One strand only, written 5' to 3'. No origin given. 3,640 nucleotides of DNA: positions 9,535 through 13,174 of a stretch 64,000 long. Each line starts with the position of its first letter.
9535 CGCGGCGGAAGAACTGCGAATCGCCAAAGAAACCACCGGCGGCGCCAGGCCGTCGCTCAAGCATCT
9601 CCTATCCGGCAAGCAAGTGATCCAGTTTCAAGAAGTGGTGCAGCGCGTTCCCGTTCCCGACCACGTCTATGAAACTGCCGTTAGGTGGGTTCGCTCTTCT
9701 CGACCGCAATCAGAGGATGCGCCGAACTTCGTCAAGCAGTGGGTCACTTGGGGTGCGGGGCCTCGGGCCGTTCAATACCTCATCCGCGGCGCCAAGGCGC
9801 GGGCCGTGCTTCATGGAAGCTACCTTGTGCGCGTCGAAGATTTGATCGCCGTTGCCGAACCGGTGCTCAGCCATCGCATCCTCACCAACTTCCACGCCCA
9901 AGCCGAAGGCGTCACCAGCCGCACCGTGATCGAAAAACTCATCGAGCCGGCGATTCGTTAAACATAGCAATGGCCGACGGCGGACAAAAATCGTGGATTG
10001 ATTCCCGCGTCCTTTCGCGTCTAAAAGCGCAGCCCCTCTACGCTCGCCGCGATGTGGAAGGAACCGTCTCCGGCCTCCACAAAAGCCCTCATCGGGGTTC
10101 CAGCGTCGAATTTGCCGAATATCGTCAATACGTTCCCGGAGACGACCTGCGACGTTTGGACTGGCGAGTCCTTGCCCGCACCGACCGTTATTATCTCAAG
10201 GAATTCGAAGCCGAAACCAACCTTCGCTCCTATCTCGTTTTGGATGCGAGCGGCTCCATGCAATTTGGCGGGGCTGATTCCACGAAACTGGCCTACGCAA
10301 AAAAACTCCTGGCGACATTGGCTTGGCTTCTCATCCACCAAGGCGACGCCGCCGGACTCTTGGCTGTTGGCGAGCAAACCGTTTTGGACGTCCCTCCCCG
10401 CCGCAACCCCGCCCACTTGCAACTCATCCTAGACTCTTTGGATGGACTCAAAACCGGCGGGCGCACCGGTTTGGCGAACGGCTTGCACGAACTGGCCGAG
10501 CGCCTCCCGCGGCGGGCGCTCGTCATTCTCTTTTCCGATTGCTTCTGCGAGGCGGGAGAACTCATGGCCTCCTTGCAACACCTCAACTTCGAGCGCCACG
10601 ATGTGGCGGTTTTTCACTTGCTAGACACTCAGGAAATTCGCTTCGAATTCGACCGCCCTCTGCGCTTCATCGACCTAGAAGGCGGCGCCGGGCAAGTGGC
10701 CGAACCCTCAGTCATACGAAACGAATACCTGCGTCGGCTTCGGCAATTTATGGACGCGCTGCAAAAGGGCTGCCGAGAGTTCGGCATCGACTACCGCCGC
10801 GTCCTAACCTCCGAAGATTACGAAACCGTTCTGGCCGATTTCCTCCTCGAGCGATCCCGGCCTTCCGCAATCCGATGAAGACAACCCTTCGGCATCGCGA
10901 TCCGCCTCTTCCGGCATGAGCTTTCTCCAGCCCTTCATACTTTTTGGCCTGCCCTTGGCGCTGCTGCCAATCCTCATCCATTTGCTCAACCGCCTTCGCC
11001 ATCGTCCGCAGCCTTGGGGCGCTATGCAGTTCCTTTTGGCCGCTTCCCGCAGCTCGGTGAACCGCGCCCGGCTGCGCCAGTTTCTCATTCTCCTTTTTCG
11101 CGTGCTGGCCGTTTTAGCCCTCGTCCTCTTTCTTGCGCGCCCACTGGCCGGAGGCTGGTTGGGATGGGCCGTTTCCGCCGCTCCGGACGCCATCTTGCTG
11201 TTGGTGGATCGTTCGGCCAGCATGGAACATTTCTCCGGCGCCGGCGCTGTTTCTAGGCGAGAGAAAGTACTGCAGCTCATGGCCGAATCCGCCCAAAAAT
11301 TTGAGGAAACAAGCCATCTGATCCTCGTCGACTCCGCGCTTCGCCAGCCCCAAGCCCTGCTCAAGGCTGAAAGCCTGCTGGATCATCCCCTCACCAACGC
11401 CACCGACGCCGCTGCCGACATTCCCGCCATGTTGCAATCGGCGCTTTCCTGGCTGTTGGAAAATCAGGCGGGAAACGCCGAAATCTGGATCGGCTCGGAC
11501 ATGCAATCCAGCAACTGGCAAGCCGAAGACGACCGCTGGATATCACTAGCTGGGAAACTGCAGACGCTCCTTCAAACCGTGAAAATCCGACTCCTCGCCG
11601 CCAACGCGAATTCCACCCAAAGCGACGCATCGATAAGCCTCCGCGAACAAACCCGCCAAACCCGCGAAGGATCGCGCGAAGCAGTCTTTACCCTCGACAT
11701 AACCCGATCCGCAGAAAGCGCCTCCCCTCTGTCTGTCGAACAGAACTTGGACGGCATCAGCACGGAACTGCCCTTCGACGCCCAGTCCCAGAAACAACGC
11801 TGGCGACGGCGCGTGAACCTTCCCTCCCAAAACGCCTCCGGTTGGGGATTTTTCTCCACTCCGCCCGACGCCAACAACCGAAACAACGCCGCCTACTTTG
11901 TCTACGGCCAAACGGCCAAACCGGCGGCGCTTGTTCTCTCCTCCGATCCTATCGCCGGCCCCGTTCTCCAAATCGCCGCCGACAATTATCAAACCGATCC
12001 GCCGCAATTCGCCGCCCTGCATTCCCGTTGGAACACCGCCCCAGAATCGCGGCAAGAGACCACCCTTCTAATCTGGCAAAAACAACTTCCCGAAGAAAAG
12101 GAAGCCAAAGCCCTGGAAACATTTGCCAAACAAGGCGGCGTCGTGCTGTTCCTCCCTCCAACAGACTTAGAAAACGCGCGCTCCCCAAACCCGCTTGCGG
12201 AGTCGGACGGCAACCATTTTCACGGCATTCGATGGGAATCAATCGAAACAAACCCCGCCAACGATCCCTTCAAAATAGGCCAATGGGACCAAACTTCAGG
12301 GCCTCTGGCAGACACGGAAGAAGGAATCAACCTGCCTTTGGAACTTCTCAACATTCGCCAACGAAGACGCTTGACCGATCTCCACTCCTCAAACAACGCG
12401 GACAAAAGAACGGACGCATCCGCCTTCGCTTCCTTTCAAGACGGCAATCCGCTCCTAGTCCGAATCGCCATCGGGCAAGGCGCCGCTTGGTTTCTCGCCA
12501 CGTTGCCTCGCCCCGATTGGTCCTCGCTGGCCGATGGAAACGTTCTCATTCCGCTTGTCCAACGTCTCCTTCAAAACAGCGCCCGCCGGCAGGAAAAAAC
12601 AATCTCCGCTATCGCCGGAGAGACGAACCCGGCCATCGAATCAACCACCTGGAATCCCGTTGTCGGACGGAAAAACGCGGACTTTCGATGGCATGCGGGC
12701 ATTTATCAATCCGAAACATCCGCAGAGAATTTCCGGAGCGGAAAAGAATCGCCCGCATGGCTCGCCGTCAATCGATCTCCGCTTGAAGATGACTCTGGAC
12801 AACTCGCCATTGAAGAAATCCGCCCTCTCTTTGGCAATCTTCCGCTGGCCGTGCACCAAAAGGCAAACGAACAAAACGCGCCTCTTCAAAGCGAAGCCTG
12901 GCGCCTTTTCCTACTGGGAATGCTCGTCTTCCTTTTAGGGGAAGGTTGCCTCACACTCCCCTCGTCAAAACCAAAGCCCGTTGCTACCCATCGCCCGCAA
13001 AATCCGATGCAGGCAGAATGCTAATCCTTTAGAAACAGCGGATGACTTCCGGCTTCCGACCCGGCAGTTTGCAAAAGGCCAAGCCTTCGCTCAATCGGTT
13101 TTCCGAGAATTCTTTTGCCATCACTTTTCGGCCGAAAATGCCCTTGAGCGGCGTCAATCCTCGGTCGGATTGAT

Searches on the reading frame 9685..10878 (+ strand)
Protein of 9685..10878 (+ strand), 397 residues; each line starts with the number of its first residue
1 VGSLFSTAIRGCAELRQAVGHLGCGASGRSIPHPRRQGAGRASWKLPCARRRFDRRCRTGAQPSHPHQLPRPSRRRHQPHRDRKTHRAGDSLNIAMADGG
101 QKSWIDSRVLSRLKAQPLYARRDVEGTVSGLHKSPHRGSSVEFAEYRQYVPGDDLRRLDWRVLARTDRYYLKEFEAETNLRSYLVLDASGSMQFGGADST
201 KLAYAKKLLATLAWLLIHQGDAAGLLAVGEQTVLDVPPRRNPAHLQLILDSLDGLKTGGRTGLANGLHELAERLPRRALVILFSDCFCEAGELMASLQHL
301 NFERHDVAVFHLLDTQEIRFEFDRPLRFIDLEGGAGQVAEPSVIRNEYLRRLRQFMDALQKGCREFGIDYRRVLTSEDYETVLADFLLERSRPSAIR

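Call 54: search_protein_families(library=pfam, proteins=[window:9685-10878:+], max_evalue=0.00001)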
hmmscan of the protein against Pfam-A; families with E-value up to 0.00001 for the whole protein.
window:9685-10878:+ (397 aa): 2 families
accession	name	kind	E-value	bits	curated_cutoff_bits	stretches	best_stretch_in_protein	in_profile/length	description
PF01882.25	DUF58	-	2.2e-45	154.9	23.4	1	145-352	1-210/216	Protein of unknown function DUF58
PF13519.12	VWA_2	-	7e-11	43.2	27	1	184-285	3-105/107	von Willebrand factor type A domain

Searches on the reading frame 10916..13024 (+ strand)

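Call 54: search_protein_families(library=pfam, proteins=[window:10916-13024:+], max_evalue=0.00001)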
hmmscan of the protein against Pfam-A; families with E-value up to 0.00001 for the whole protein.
window:10916-13024:+ (702 aa): 1 family
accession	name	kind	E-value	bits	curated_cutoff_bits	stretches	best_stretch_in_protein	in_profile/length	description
PF07584.16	BatA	-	1.2e-14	54.9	25.9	1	1-76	1-77/77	Aerotolerance regulator N-terminal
